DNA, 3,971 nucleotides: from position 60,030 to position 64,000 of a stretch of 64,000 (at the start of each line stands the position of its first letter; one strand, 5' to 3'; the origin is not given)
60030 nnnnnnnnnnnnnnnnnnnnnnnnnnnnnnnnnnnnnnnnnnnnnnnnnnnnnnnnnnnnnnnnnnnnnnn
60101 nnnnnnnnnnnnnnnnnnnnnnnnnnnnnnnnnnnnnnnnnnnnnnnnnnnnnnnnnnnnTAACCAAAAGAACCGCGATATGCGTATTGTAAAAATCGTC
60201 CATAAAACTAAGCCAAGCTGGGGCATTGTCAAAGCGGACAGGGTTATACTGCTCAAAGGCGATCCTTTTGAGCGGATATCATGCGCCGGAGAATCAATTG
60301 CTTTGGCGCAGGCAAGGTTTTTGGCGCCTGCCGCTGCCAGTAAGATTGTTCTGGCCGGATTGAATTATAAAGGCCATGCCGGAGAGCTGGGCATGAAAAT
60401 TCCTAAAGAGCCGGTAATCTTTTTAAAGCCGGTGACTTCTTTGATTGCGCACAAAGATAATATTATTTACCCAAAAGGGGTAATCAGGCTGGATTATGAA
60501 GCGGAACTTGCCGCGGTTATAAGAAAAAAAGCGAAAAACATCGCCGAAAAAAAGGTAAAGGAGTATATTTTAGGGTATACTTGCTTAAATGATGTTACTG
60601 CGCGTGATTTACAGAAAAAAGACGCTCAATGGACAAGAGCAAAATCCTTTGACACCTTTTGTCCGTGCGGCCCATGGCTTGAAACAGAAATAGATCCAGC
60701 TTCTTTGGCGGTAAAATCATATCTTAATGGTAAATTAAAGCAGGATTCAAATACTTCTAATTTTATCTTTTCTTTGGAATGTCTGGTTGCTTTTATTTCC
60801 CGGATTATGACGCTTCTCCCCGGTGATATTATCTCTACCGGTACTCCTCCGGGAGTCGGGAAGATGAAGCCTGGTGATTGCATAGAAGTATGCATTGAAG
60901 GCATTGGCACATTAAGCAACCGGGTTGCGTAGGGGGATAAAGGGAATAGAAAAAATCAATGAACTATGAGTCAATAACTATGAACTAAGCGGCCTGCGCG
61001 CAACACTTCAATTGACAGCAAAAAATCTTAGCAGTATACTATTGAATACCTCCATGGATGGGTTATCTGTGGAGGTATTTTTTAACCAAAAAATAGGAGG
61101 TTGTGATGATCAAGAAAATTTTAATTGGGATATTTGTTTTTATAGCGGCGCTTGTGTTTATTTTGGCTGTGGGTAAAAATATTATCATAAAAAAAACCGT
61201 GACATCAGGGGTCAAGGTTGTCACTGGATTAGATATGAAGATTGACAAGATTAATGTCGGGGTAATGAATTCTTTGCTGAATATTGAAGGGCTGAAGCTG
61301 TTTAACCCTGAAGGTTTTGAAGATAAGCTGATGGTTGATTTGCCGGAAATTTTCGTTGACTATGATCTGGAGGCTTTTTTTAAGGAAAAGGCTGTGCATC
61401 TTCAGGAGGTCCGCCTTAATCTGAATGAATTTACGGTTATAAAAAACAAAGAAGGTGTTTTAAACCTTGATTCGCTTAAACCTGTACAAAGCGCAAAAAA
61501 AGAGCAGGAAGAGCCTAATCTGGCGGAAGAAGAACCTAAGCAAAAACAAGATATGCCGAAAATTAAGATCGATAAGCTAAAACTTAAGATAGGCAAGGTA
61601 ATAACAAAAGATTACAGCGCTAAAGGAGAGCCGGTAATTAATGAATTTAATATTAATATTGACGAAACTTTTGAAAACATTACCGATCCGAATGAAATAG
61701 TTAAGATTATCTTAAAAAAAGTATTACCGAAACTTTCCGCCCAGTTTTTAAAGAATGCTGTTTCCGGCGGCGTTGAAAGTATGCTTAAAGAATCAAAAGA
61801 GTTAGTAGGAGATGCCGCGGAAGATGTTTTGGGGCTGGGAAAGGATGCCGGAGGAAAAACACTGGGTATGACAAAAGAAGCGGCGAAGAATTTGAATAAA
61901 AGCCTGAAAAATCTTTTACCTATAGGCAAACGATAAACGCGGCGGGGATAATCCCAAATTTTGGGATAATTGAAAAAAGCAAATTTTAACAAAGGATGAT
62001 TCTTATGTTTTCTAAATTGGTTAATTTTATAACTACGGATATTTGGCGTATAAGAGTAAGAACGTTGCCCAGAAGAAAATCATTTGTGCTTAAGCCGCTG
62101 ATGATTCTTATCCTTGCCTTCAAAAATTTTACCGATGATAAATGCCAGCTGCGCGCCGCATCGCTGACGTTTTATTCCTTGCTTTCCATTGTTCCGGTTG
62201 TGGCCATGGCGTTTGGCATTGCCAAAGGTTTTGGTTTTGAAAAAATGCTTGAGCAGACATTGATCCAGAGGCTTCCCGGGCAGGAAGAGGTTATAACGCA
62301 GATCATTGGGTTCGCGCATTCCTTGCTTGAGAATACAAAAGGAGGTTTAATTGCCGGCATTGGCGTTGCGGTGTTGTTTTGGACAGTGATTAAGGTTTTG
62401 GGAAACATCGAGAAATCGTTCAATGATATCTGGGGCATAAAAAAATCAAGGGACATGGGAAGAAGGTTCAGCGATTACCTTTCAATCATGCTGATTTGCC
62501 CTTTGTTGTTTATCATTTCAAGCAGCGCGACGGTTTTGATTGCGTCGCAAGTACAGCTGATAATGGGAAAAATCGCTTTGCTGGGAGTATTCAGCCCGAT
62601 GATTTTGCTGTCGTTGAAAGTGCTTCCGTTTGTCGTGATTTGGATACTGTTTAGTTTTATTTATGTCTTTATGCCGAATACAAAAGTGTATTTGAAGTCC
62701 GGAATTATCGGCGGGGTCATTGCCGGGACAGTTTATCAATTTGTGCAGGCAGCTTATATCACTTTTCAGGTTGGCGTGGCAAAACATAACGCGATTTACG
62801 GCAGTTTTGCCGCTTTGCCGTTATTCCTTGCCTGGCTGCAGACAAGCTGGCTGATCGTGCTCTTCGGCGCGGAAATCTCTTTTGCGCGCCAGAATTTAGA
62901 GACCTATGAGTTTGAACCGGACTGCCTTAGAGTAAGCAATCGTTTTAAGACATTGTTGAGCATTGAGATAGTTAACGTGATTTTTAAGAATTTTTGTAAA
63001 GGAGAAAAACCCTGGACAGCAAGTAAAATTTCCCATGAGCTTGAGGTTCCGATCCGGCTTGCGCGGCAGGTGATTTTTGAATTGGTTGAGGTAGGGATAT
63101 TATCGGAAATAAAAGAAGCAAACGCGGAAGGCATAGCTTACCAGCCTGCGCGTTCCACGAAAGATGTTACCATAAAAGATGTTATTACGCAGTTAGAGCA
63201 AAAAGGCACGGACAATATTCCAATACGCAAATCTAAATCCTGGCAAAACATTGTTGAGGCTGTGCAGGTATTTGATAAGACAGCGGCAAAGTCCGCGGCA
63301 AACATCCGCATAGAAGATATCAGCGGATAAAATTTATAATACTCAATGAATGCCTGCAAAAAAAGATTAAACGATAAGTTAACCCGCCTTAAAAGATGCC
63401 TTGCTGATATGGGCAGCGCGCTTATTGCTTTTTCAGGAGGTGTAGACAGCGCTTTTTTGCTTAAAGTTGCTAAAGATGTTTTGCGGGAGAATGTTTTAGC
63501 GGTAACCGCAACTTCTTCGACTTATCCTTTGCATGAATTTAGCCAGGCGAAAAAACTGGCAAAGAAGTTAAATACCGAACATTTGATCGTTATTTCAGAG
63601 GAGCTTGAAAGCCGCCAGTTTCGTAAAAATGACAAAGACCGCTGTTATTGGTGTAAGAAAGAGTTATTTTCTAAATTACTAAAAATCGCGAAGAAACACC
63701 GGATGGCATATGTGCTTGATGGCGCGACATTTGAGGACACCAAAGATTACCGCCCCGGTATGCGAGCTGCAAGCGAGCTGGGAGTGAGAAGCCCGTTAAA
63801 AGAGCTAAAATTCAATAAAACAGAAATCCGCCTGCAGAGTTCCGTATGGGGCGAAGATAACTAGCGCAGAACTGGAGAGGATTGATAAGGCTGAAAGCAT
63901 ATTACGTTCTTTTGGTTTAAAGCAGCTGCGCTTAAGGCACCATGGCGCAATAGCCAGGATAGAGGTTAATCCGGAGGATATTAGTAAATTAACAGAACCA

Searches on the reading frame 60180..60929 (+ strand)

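Call 76: search_protein_families(library=pfam, max_evalue=0.0001, proteins=[window:60180-60929:+])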
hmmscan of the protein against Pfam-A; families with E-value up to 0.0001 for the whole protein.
window:60180-60929:+ (250 aa): 2 families
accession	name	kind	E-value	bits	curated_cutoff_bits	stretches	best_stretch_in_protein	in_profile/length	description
PF01557.24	FAA_hydrolase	-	8.2e-68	228.7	23.9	1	55-249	1-213/214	Fumarylacetoacetate (FAA) hydrolase C-terminal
PF10370.14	Rv2993c-like_N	-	9.6e-12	46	21.3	1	1-50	1-50/50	Rv2993c-like, N-terminal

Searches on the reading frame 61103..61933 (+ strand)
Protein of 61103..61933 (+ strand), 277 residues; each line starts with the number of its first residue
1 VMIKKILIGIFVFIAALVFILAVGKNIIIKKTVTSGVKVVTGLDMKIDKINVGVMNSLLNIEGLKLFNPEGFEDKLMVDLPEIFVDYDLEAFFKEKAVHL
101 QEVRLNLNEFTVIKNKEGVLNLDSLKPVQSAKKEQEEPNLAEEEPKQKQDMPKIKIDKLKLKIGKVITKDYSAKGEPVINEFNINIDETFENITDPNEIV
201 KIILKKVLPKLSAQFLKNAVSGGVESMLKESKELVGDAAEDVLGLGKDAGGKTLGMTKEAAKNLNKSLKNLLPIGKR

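Call 76: search_protein_families(library=pfam, max_evalue=0.0001, proteins=[window:61103-61933:+])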
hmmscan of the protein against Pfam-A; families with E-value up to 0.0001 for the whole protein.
window:61103-61933:+ (277 aa): 1 family
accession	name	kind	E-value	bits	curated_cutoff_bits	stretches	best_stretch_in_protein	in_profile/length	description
PF05359.17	DUF748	-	6.5e-15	54.7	50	1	3-188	14-186/1037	Domain of Unknown Function (DUF748)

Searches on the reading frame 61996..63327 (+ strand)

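Call 11: search_protein_families(library=pfam, max_evalue=0.00001, proteins=[window:61996-63327:+])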
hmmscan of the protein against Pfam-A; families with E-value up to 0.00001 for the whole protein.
window:61996-63327:+ (444 aa): 1 family
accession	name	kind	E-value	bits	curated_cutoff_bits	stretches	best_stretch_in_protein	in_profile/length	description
PF03631.20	Virul_fac_BrkB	-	6.5e-55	187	33.7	1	47-300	2-257/259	Virulence factor BrkB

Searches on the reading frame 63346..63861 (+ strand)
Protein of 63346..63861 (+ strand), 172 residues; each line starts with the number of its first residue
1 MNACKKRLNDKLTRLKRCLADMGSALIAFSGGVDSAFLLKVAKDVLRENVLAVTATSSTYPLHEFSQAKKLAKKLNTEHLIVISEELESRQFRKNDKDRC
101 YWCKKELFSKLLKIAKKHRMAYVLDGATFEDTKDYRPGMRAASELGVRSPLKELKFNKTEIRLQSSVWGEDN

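Call 76: search_protein_families(library=pfam, max_evalue=0.0001, proteins=[window:63346-63861:+])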
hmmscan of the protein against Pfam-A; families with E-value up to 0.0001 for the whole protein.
window:63346-63861:+ (172 aa): 3 families
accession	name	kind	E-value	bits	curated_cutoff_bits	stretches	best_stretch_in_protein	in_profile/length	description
PF02540.23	NAD_synthase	-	1.8e-06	27.7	21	1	24-82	20-79/242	NAD synthase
PF00733.27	Asn_synthase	-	4.3e-06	27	21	1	23-86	18-82/354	Asparagine synthase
PF01171.26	ATP_bind_3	-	2.4e-05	24.6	27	1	25-88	2-67/182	PP-loop family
